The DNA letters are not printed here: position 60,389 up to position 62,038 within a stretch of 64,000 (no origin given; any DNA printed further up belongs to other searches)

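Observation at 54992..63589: Squalene synthesis genes hpnC-hpnD-hpnE run directly into an uncharacterised DUF2229 protein and a double HgdC-type ATPase 'activase' (putative five-gene operon)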

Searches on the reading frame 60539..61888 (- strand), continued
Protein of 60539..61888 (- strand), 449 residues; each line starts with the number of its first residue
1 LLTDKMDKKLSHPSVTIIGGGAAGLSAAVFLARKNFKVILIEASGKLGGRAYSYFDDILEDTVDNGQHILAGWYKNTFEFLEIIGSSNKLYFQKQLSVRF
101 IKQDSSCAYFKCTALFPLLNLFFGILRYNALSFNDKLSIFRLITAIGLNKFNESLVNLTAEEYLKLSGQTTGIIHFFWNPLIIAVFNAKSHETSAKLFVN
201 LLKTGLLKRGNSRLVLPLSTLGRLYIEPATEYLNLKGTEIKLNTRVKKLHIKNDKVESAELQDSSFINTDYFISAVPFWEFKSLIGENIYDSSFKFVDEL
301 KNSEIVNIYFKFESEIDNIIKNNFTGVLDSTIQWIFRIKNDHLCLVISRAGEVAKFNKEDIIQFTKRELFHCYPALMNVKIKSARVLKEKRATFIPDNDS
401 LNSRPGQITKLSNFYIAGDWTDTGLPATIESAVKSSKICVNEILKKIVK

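Call 71: find_homologous_proteins(query=window:60539-61888:-, max_evalue=1e-20)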
Query window:60539-61888:- (449 aa): 1699 proteins with E <= 1e-20 among 8000 candidates; the best 120 are listed.
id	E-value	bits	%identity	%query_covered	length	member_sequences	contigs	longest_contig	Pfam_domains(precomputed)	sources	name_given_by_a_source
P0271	5.4e-291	983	100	99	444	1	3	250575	PF01946.24,PF01266.31,PF01593.31,PF13450.13,PF00890.31,PF07992.21,PF00070.34,PF03486.21,PF01134.29,PF12831.14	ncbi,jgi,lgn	jgi:zeta-carotene desaturase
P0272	2.8e-184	631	65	99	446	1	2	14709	PF01266.31,PF01593.31,PF13450.13,PF00890.31,PF07992.21,PF00070.34,PF01134.29,PF12831.14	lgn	-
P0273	5.9e-144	498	54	96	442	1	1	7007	PF01266.31,PF01593.31,PF13450.13,PF00890.31,PF07992.21,PF00070.34,PF03486.21,PF12831.14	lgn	-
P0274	7.9e-143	495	54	97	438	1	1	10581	PF01946.24,PF01266.31,PF01593.31,PF13450.13,PF00890.31,PF07992.21,PF00070.34,PF03486.21,PF01134.29,PF01494.26,PF12831.14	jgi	-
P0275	9.8e-140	484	52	97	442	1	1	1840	PF13450.13,PF07992.21,PF00070.34,PF03486.21,PF05834.19,PF01134.29,PF12831.14,PF01946.24,PF01266.31,PF01593.31,PF00890.31,PF06100.18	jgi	jgi:squalene-associated FAD-dependent desaturase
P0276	2.2e-139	483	51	98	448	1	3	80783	PF01266.31,PF01593.31,PF13450.13,PF00890.31,PF07992.21,PF00070.34,PF12831.14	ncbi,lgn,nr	ncbi:MAG: hydroxysqualene dehydroxylase HpnE [Chlorobi bacterium]|nr:hydroxysqualene dehydroxylase H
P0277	7.0e-139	482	52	96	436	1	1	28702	PF01266.31,PF01593.31,PF13450.13,PF00890.31,PF07992.21,PF00070.34,PF03486.21,PF06100.18,PF01134.29,PF12831.14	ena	-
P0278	8.7e-139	481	53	96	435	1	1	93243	PF01266.31,PF01593.31,PF13450.13,PF00890.31,PF07992.21,PF12831.14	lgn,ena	-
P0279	9.6e-138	478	51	96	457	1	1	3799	PF01266.31,PF01593.31,PF13450.13,PF00890.31,PF07992.21,PF00070.34,PF06100.18,PF01134.29,PF12831.14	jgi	jgi:zeta-carotene desaturase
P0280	1.4e-137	477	52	96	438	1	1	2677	PF01266.31,PF01593.31,PF13450.13,PF00890.31,PF07992.21,PF00070.34,PF03486.21,PF06100.18,PF01134.29,PF01494.26,PF12831.14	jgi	jgi:squalene-associated FAD-dependent desaturase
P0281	9.4e-137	475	52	96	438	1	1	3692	PF01266.31,PF01593.31,PF13450.13,PF00890.31,PF07992.21,PF00070.34,PF03486.21,PF06100.18,PF12831.14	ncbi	-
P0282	4.5e-136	472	51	96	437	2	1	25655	PF01946.24,PF01266.31,PF01593.31,PF13450.13,PF00890.31,PF07992.21,PF00070.34,PF05834.19,PF06100.18,PF01134.29,PF12831.14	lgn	-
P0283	7.7e-136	472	50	96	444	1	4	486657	PF01266.31,PF01593.31,PF13450.13,PF07992.21,PF00070.34,PF05834.19,PF01134.29,PF12831.14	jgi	jgi:hydroxysqualene dehydroxylase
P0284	1.5e-135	471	51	97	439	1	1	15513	PF01266.31,PF01593.31,PF13450.13,PF00890.31,PF07992.21,PF00070.34,PF06100.18,PF12831.14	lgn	-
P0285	2.2e-135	470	51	97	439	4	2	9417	PF01266.31,PF01593.31,PF13450.13,PF07992.21,PF01494.26,PF12831.14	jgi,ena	-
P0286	5.5e-135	469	51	96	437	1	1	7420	PF01266.31,PF01593.31,PF13450.13,PF07992.21,PF01134.29,PF12831.14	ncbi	-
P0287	3.9e-134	466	51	96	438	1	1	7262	PF01266.31,PF01593.31,PF13450.13,PF00890.31,PF07992.21,PF05834.19,PF01134.29,PF12831.14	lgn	-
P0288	5.0e-134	466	52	97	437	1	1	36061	PF01266.31,PF01593.31,PF13450.13,PF01134.29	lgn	-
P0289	5.0e-134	466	51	97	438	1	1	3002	PF01266.31,PF01593.31,PF13450.13,PF00890.31,PF07992.21,PF03486.21,PF06100.18,PF01134.29,PF12831.14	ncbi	-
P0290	7.6e-134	465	50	96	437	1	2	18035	PF01266.31,PF01593.31,PF13450.13,PF01134.29,PF12831.14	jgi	jgi:hydroxysqualene dehydroxylase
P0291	1.2e-133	464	50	96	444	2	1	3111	PF13450.13,PF07992.21,PF00070.34,PF03486.21,PF05834.19,PF01134.29,PF01494.26,PF12831.14,PF01266.31,PF01593.31,PF00890.31,PF06100.18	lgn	-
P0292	1.6e-133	464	50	97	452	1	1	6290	PF01266.31,PF01593.31,PF13450.13,PF07992.21,PF00070.34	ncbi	-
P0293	1.3e-132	461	50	96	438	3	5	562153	PF01266.31,PF01593.31,PF13450.13,PF00890.31,PF07992.21,PF00070.34,PF06100.18,PF12831.14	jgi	-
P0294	3.4e-132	460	48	92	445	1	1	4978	PF01266.31,PF01593.31,PF13450.13,PF00890.31,PF07992.21,PF01134.29,PF12831.14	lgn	-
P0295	1.4e-131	458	50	96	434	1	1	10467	PF01266.31,PF01593.31,PF13450.13,PF00890.31,PF07992.21,PF06100.18,PF12831.14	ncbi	-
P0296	2.8e-131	457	50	100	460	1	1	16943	PF01266.31,PF01593.31,PF13450.13,PF00890.31,PF07992.21,PF00070.34,PF06100.18,PF01494.26,PF12831.14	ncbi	-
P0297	1.7e-130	454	50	97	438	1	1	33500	PF01266.31,PF01593.31,PF13450.13,PF00890.31,PF07992.21,PF06100.18,PF12831.14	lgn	-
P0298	3.5e-130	453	49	97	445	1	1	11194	PF01266.31,PF01593.31,PF13450.13,PF00890.31,PF07992.21,PF00070.34,PF03486.21,PF06100.18,PF12831.14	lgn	-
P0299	7.8e-130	452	50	97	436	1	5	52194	PF01266.31,PF01593.31,PF13450.13,PF00890.31,PF07992.21,PF06100.18,PF12831.14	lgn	-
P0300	9.5e-130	451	49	97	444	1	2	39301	PF01266.31,PF01593.31,PF13450.13,PF00890.31,PF07992.21,PF00070.34,PF06100.18,PF01134.29,PF01494.26,PF12831.14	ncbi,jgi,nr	ncbi:MAG: FAD-dependent oxidoreductase [Ignavibacteriae bacterium]|nr:MAG: FAD-dependent oxidoreduct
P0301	2.1e-129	450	50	97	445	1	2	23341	PF01266.31,PF01593.31,PF13450.13,PF07992.21,PF12831.14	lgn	-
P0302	3.2e-129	450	48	96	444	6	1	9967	PF01266.31,PF01593.31,PF13450.13,PF00890.31,PF07992.21,PF00070.34,PF03486.21,PF06100.18,PF01134.29,PF12831.14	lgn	-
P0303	3.7e-129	450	48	97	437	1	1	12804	PF01266.31,PF01593.31,PF13450.13,PF00890.31,PF07992.21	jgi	jgi:hydroxysqualene dehydroxylase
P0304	5.0e-129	449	50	96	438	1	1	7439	PF01266.31,PF01593.31,PF13450.13,PF00890.31,PF07992.21,PF03486.21,PF06100.18,PF01134.29,PF12831.14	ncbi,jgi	ncbi:MAG TPA: hydroxysqualene dehydroxylase HpnE [Ignavibacteria bacterium]|jgi:zeta-carotene desatu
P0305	1.2e-128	448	51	97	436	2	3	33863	PF01266.31,PF01593.31,PF13450.13,PF00890.31,PF07992.21,PF00070.34,PF06100.18,PF12831.14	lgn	-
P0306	2.3e-128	447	48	98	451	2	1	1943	PF01266.31,PF01593.31,PF13450.13,PF00890.31,PF07992.21,PF00070.34,PF12831.14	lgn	-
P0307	2.5e-128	447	50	97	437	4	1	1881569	PF01946.24,PF01266.31,PF01593.31,PF13450.13,PF00890.31,PF07992.21,PF00070.34,PF06100.18,PF12831.14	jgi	jgi:hydroxysqualene dehydroxylase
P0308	6.9e-128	445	48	97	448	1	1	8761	PF01266.31,PF01593.31,PF13450.13,PF00890.31,PF07992.21,PF00070.34,PF03486.21,PF12831.14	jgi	jgi:hydroxysqualene dehydroxylase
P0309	8.0e-128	445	49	96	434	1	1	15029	PF01266.31,PF01593.31,PF13450.13,PF00890.31,PF07992.21,PF00070.34,PF01134.29,PF12831.14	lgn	-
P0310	9.0e-128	445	49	96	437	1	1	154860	PF01266.31,PF01593.31,PF13450.13,PF00890.31,PF07992.21,PF06100.18,PF01134.29,PF12831.14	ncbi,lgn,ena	-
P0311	1.7e-127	444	49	97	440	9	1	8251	PF01266.31,PF01593.31,PF13450.13,PF00890.31,PF07992.21,PF00070.34,PF03486.21,PF06100.18,PF01134.29,PF12831.14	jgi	-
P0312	3.7e-127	443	49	96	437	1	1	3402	PF01266.31,PF01593.31,PF13450.13,PF00890.31,PF07992.21,PF06100.18,PF01134.29,PF12831.14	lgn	-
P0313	4.0e-127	443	48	98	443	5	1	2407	PF01266.31,PF01593.31,PF13450.13,PF00890.31,PF07992.21,PF01134.29,PF12831.14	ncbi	-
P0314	6.2e-127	442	49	96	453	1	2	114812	PF01946.24,PF01266.31,PF01593.31,PF13450.13,PF00890.31,PF07992.21,PF00070.34,PF03486.21,PF01134.29,PF12831.14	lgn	-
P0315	8.7e-127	442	48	98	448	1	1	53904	PF01266.31,PF01593.31,PF13450.13,PF07992.21,PF00070.34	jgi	jgi:hydroxysqualene dehydroxylase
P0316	1.0e-126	441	48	98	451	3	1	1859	PF01266.31,PF01593.31,PF13450.13,PF07992.21,PF03486.21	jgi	-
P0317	1.3e-126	441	49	96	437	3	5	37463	PF01266.31,PF01593.31,PF13450.13,PF00890.31,PF07992.21,PF00070.34,PF06100.18,PF01134.29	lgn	-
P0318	1.4e-126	441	50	97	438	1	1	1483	PF01266.31,PF01593.31,PF13450.13,PF00890.31,PF07992.21,PF03486.21,PF06100.18,PF01134.29,PF12831.14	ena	-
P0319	1.9e-126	441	48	98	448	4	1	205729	PF01266.31,PF01593.31,PF13450.13,PF00890.31,PF07992.21,PF00070.34,PF06100.18,PF01134.29,PF12831.14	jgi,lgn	jgi:squalene-associated FAD-dependent desaturase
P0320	2.4e-126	440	49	97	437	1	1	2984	PF01266.31,PF01593.31,PF13450.13,PF07992.21,PF01134.29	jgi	jgi:squalene-associated FAD-dependent desaturase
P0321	2.6e-126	440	49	96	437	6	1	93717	PF01266.31,PF01593.31,PF13450.13,PF00890.31,PF07992.21,PF06100.18,PF12831.14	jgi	jgi:squalene-associated FAD-dependent desaturase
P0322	5.1e-126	439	50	96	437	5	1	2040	PF01266.31,PF01593.31,PF13450.13,PF00890.31,PF07992.21,PF06100.18,PF01134.29,PF12831.14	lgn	-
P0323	5.6e-126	439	47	98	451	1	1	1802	PF01266.31,PF01593.31,PF13450.13,PF00890.31,PF07992.21,PF00070.34,PF12831.14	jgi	jgi:squalene-associated FAD-dependent desaturase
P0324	7.6e-126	439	49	96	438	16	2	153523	PF01266.31,PF01593.31,PF13450.13,PF00890.31,PF07992.21,PF00070.34,PF01134.29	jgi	-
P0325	8.3e-126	438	47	98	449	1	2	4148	PF01266.31,PF01593.31,PF13450.13,PF07992.21,PF00070.34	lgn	-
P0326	1.4e-125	438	48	96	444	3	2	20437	PF01266.31,PF01593.31,PF13450.13,PF00890.31,PF07992.21,PF00070.34,PF06100.18,PF01134.29,PF12831.14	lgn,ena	-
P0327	2.4e-125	437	49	98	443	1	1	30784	PF01266.31,PF01593.31,PF13450.13,PF00890.31,PF07992.21,PF00070.34,PF06100.18,PF01134.29,PF01494.26,PF12831.14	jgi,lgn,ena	-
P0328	2.5e-125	437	48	97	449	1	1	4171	PF01266.31,PF01593.31,PF13450.13,PF07992.21,PF00070.34,PF06100.18,PF01134.29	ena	-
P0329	4.2e-125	436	47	94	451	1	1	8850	PF01266.31,PF01593.31,PF13450.13,PF00890.31,PF07992.21,PF00070.34,PF12831.14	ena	-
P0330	4.8e-125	436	47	96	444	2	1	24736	PF01266.31,PF01593.31,PF13450.13,PF00890.31,PF07992.21,PF00070.34,PF06100.18,PF01134.29,PF12831.14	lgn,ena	-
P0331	6.6e-125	436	46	97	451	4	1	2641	PF01266.31,PF01593.31,PF13450.13,PF07992.21,PF00070.34,PF03486.21,PF12831.14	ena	-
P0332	9.1e-125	435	47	94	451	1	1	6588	PF01266.31,PF01593.31,PF13450.13,PF00890.31,PF07992.21,PF00070.34,PF12831.14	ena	-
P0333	9.5e-125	435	47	97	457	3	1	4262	PF01266.31,PF01593.31,PF13450.13,PF07992.21,PF00070.34,PF12831.14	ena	-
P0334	1.5e-124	434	46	98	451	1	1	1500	PF01266.31,PF01593.31,PF13450.13,PF07992.21,PF00070.34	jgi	-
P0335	4.2e-124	433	48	96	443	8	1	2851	PF01266.31,PF01593.31,PF13450.13,PF00890.31,PF07992.21,PF00070.34,PF03486.21,PF06100.18,PF01134.29,PF01494.26,PF12831.14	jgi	-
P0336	5.4e-124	433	46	94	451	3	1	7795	PF01266.31,PF01593.31,PF13450.13,PF00890.31,PF07992.21,PF00070.34,PF12831.14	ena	-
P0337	5.5e-124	432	48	96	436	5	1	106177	PF01266.31,PF01593.31,PF13450.13,PF00890.31,PF07992.21,PF06100.18,PF01134.29,PF12831.14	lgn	-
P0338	6.1e-124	432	48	97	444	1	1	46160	PF01266.31,PF01593.31,PF13450.13,PF00890.31,PF07992.21,PF00070.34,PF12831.14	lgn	-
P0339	7.6e-124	432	47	96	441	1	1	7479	PF01266.31,PF01593.31,PF13450.13,PF00890.31,PF07992.21,PF00070.34,PF03486.21,PF06100.18,PF01134.29,PF12831.14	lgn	-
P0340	1.4e-123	431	48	96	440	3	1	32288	PF01266.31,PF01593.31,PF13450.13,PF00890.31,PF07992.21,PF00070.34,PF06100.18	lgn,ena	-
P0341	2.2e-123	431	49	97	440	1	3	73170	PF01266.31,PF01593.31,PF13450.13,PF00890.31,PF07992.21,PF06100.18,PF12831.14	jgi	-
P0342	1.6e-122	428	48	98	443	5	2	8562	PF01266.31,PF01593.31,PF13450.13,PF00890.31,PF07992.21,PF00070.34,PF06100.18,PF01134.29,PF01494.26,PF12831.14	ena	-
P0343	1.9e-122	427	46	96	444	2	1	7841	PF01266.31,PF01593.31,PF13450.13,PF00890.31,PF07992.21,PF01262.28,PF12831.14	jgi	jgi:squalene-associated FAD-dependent desaturase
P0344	2.2e-122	427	48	97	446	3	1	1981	PF01266.31,PF01593.31,PF13450.13,PF00890.31,PF07992.21,PF00070.34,PF03486.21,PF06100.18,PF01134.29,PF01494.26,PF12831.14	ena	-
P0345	2.4e-122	427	48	97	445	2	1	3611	PF01266.31,PF01593.31,PF13450.13,PF00890.31,PF07992.21,PF03486.21,PF06100.18,PF01134.29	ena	-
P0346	5.7e-122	426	48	96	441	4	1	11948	PF01266.31,PF01593.31,PF13450.13,PF00890.31,PF07992.21,PF00070.34,PF06100.18,PF01134.29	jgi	-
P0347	6.7e-122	426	48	97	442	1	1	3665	PF01266.31,PF01593.31,PF13450.13,PF00890.31,PF07992.21,PF00070.34,PF03486.21,PF06100.18,PF01134.29,PF12831.14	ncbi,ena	-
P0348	7.3e-122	425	48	96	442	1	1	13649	PF01593.31,PF13450.13,PF00890.31,PF07992.21,PF06100.18,PF12831.14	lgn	-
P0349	9.6e-122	425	47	97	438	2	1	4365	PF01266.31,PF01593.31,PF13450.13,PF00890.31,PF07992.21,PF06100.18,PF12831.14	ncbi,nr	ncbi:MAG: oleate hydratase [Ignavibacteria bacterium]|nr:oleate hydratase [Ignavibacteria bacterium]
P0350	1.6e-121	424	48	97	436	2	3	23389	PF01266.31,PF01593.31,PF13450.13,PF00890.31,PF07992.21,PF06100.18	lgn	-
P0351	3.9e-121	423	47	96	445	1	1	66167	PF01266.31,PF01593.31,PF13450.13,PF00890.31,PF07992.21,PF03486.21,PF06100.18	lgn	-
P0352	4.1e-121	423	47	97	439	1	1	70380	PF01266.31,PF01593.31,PF13450.13,PF00890.31,PF07992.21,PF00070.34,PF12831.14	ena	-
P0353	5.1e-120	419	47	97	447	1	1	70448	PF01266.31,PF01593.31,PF13450.13,PF00890.31,PF07992.21,PF01134.29,PF12831.14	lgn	-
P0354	5.8e-120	419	48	96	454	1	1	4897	PF01266.31,PF01593.31,PF13450.13,PF00890.31,PF07992.21,PF00070.34,PF03486.21,PF05834.19,PF01134.29,PF12831.14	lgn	-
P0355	7.6e-120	419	45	97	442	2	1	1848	PF01266.31,PF01593.31,PF13450.13,PF07992.21,PF00070.34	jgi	jgi:squalene-associated FAD-dependent desaturase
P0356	2.7e-119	417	47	96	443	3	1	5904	PF01266.31,PF01593.31,PF13450.13,PF07992.21,PF06100.18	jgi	-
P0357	4.3e-119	416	46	98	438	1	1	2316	PF01266.31,PF01593.31,PF13450.13,PF07992.21,PF00070.34,PF06100.18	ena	-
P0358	5.4e-119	416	48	97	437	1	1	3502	PF01266.31,PF01593.31,PF13450.13,PF00890.31,PF07992.21,PF06100.18,PF12831.14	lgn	-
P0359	7.7e-119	416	46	97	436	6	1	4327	PF01266.31,PF01593.31,PF13450.13,PF00890.31,PF07992.21,PF06100.18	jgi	jgi:hydroxysqualene dehydroxylase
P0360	2.0e-118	414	49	97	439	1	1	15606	PF01266.31,PF01593.31,PF13450.13,PF00890.31,PF07992.21,PF00070.34,PF01494.26,PF12831.14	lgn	-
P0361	4.2e-118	413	47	97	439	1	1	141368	PF01266.31,PF01593.31,PF13450.13,PF00890.31,PF07992.21,PF00070.34,PF06100.18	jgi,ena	jgi:squalene-associated FAD-dependent desaturase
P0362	5.0e-118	413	45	98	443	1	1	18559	PF01266.31,PF01593.31,PF13450.13,PF00890.31,PF07992.21,PF00070.34,PF12831.14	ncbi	-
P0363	5.2e-118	413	46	98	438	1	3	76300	PF01266.31,PF01593.31,PF13450.13,PF07992.21,PF00070.34,PF06100.18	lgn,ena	-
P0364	2.6e-116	407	47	96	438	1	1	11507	PF01266.31,PF01593.31,PF13450.13,PF07992.21,PF06100.18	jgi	jgi:hydroxysqualene dehydroxylase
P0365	3.2e-116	407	46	96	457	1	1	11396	PF01266.31,PF01593.31,PF13450.13,PF07992.21,PF00070.34,PF12831.14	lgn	-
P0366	3.5e-116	407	48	97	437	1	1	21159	PF01266.31,PF01593.31,PF13450.13,PF00890.31,PF07992.21,PF00070.34,PF03486.21,PF01494.26,PF12831.14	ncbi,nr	ncbi:MAG: hydroxysqualene dehydroxylase HpnE [Ignavibacteria bacterium]|nr:hydroxysqualene dehydroxy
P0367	4.3e-116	406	47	97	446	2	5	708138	PF01266.31,PF01593.31,PF13450.13,PF00890.31,PF07992.21,PF00070.34,PF03486.21,PF06100.18,PF01134.29,PF01494.26,PF12831.14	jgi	jgi:squalene-associated FAD-dependent desaturase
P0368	6.2e-116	406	45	94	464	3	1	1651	PF01946.24,PF01266.31,PF01593.31,PF13450.13,PF00890.31,PF07992.21,PF00070.34,PF03486.21,PF06100.18,PF01134.29,PF12831.14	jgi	-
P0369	7.7e-116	406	46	96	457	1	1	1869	PF01266.31,PF01593.31,PF13450.13,PF07992.21,PF12831.14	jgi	jgi:zeta-carotene desaturase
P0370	1.4e-115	405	45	97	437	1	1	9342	PF01266.31,PF01593.31,PF13450.13,PF07992.21,PF00070.34,PF06100.18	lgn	-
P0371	5.7e-115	403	43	96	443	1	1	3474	PF01266.31,PF01593.31,PF13450.13,PF07992.21,PF00070.34,PF05834.19,PF01494.26,PF12831.14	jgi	jgi:squalene-associated FAD-dependent desaturase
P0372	2.8e-114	401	46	96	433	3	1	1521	PF01266.31,PF01593.31,PF13450.13,PF07992.21,PF06100.18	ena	-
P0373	2.0e-113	398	43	96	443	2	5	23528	PF01266.31,PF01593.31,PF13450.13,PF07992.21,PF01494.26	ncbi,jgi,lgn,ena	ncbi:MAG: hydroxysqualene dehydroxylase HpnE [Ignavibacteria bacterium]|jgi:squalene-associated FAD-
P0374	3.1e-111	390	44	94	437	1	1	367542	PF01266.31,PF01593.31,PF13450.13,PF07992.21,PF06100.18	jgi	jgi:squalene-associated FAD-dependent desaturase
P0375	5.1e-111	390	45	97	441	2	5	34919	PF01946.24,PF01266.31,PF01593.31,PF13450.13,PF00890.31,PF07992.21,PF00070.34,PF06100.18,PF01494.26,PF12831.14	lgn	-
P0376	1.7e-110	388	45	94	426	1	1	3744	PF01593.31,PF13450.13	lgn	-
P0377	1.7e-108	381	45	97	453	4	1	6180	PF01266.31,PF01593.31,PF13450.13,PF00890.31,PF07992.21,PF00070.34,PF12831.14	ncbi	-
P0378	1.8e-107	378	44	92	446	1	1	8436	PF01266.31,PF01593.31,PF13450.13,PF07992.21,PF06100.18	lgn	-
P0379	5.3e-107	377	44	97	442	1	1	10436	PF01266.31,PF01593.31,PF13450.13,PF07992.21,PF00070.34,PF03486.21,PF06100.18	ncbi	ncbi:MAG: hydroxysqualene dehydroxylase HpnE [Ignavibacteria bacterium]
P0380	9.9e-107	376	45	96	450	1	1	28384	PF01266.31,PF01593.31,PF13450.13,PF07992.21,PF03486.21,PF06100.18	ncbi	ncbi:hydroxysqualene dehydroxylase HpnE [Bacteroidota bacterium]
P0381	3.0e-106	374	45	97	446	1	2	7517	PF01266.31,PF01593.31,PF13450.13,PF07992.21,PF00070.34,PF03486.21,PF06100.18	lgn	-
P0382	6.1e-106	373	45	95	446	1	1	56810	PF01266.31,PF01593.31,PF13450.13,PF07992.21,PF03486.21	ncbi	-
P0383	8.6e-106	373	42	95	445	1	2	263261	PF01266.31,PF01593.31,PF13450.13,PF07992.21,PF13454.13,PF06100.18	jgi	-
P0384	2.6e-105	371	43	94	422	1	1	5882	PF01593.31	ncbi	-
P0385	3.7e-105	370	46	95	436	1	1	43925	PF01593.31,PF13450.13,PF07992.21,PF03486.21,PF06100.18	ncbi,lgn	-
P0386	4.4e-105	370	47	97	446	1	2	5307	PF01946.24,PF01266.31,PF01593.31,PF13450.13,PF00890.31,PF07992.21,PF00070.34,PF12831.14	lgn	-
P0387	7.6e-105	369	45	96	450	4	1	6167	PF01266.31,PF01593.31,PF13450.13,PF07992.21,PF00070.34,PF03486.21,PF06100.18,PF12831.14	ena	-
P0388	2.4e-104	368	45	98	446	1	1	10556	PF01266.31,PF01593.31,PF13450.13,PF00890.31,PF07992.21,PF00070.34,PF12831.14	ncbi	-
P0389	3.9e-104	367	45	95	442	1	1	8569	PF01266.31,PF01593.31,PF13450.13,PF00890.31,PF07992.21,PF00070.34,PF13738.13,PF03486.21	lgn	-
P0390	4.4e-104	367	46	94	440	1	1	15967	PF01266.31,PF01593.31,PF13450.13,PF07992.21,PF06100.18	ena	-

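Call 72: find_encoding_contigs(protein=P0383, flank=9000, max_places=1)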
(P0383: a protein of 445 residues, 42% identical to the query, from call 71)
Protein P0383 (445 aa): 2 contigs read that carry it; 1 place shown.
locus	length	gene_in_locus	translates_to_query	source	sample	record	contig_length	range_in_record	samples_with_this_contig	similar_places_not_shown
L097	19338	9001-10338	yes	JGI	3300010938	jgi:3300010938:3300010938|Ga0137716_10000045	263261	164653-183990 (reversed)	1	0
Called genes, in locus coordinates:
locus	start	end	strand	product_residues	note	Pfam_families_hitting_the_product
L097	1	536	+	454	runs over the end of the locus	PF02321:OEP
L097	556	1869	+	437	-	PF25919:BSH_CusB (faint), PF25917:BSH_RND, PF25973:BSH_CzcB, PF25881:HH_YBHG (weak), PF25885:HH_EMRA, PF25876:HH_MFP_RND (weak), PF25990:Beta-barrel_YknX, PF25989:YknX_C (weak), +4 more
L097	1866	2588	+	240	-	PF02463:SMC_N (weak), PF00005:ABC_tran, PF13304:AAA_21 (faint)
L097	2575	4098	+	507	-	PF07719:TPR_2 (faint), PF23914:TPR_CcmH_CycH (faint), PF00515:TPR_1 (faint), PF13174:TPR_6 (faint), PF10300:Iml2-TPR_39, PF13424:TPR_12 (weak), PF17874:TPR_MalT (weak), PF13424:TPR_12, +11 more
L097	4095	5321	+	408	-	PF12704:MacB_PCD, PF02687:FtsX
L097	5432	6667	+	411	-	PF12704:MacB_PCD, PF02687:FtsX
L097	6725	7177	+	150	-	-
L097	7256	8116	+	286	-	PF00494:SQS_PSY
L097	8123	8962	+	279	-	PF00494:SQS_PSY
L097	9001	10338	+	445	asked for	PF01266:DAO, PF01593:Amino_oxidase, PF06100:MCRA, PF07992:Pyr_redox_2 (faint), PF13450:NAD_binding_8, PF13454:NAD_binding_9 (faint)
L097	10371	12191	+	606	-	-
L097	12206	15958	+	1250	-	PF01869:BcrAD_BadFG, PF09989:DUF2229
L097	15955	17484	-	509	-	PF13231:PMT_2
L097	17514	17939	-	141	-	PF01894:YjbQ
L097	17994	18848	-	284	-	PF16248:DUF4905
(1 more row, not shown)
